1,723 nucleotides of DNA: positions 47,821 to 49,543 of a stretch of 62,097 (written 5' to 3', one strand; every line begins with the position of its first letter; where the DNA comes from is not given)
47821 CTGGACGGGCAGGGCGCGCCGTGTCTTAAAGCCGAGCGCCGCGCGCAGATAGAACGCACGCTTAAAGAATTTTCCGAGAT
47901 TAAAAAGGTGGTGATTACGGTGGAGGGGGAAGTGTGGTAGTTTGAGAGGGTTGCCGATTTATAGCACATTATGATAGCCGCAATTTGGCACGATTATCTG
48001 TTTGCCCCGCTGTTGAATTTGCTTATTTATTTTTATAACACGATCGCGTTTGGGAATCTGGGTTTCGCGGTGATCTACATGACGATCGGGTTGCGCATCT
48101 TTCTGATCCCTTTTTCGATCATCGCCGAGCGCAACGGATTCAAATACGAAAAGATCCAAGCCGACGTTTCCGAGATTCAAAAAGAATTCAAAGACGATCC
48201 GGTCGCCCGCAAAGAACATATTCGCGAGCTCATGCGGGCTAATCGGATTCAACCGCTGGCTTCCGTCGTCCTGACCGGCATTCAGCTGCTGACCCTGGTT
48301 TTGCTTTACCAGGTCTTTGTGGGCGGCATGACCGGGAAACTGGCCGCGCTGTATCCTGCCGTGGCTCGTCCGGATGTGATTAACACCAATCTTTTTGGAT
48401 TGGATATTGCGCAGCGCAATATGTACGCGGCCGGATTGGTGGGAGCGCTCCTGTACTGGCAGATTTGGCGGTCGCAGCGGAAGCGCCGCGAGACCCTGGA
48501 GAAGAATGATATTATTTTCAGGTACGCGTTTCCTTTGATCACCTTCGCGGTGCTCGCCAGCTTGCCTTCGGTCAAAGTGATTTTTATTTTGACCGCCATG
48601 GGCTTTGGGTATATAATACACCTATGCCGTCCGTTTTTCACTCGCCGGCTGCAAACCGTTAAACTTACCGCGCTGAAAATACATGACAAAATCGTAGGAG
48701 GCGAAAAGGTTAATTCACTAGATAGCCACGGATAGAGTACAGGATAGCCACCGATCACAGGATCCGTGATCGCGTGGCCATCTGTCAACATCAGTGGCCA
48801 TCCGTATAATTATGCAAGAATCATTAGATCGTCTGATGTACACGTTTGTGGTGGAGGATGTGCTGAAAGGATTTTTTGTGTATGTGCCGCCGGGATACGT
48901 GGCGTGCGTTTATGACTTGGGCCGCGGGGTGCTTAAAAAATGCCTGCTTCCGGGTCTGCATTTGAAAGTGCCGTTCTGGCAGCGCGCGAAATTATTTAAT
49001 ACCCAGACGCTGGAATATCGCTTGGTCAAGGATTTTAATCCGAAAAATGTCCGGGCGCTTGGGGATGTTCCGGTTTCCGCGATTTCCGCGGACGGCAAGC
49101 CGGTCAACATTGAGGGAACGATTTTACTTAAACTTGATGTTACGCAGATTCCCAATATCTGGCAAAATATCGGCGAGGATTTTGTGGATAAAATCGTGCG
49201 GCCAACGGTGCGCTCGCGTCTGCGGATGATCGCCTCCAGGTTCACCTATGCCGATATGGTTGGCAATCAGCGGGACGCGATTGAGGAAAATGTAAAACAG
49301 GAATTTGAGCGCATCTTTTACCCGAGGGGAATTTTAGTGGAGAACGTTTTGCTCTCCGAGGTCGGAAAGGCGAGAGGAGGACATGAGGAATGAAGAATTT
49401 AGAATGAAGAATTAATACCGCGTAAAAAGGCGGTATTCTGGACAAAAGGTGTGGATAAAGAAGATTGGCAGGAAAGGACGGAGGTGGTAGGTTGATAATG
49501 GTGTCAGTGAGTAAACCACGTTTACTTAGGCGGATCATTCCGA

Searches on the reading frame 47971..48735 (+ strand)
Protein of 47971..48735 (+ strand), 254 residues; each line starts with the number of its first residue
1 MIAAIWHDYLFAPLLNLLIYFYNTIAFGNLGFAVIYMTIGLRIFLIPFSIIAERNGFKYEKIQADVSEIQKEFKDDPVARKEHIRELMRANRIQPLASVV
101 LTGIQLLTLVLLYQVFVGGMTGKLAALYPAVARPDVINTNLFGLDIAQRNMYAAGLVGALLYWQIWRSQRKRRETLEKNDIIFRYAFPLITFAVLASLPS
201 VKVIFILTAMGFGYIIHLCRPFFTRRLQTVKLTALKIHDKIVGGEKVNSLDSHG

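Call 64: search_protein_families(library=pfam, proteins=[window:47971-48735:+], max_evalue=0.001)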
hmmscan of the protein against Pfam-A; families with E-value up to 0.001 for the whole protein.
window:47971-48735:+ (254 aa): 1 family
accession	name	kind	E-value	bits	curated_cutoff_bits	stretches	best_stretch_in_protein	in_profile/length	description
PF02096.25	60KD_IMP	-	1.3e-15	58.2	35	1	31-212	2-153/163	60Kd inner membrane protein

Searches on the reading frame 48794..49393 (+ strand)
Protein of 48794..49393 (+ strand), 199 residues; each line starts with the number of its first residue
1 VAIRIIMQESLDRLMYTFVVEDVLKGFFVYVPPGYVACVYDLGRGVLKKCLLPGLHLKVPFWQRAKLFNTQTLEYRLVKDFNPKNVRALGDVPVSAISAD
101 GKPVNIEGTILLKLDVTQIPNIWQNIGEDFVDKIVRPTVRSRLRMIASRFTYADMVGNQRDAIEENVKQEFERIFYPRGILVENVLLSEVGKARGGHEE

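Call 64: search_protein_families(library=pfam, proteins=[window:48794-49393:+], max_evalue=0.001)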
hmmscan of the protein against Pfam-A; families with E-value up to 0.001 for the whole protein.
window:48794-49393:+ (199 aa): 1 family
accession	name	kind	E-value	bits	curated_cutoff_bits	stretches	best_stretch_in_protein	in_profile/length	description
PF01145.31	Band_7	-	1.7e-24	87.2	23.6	1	31-190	3-145/176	SPFH domain / Band 7 family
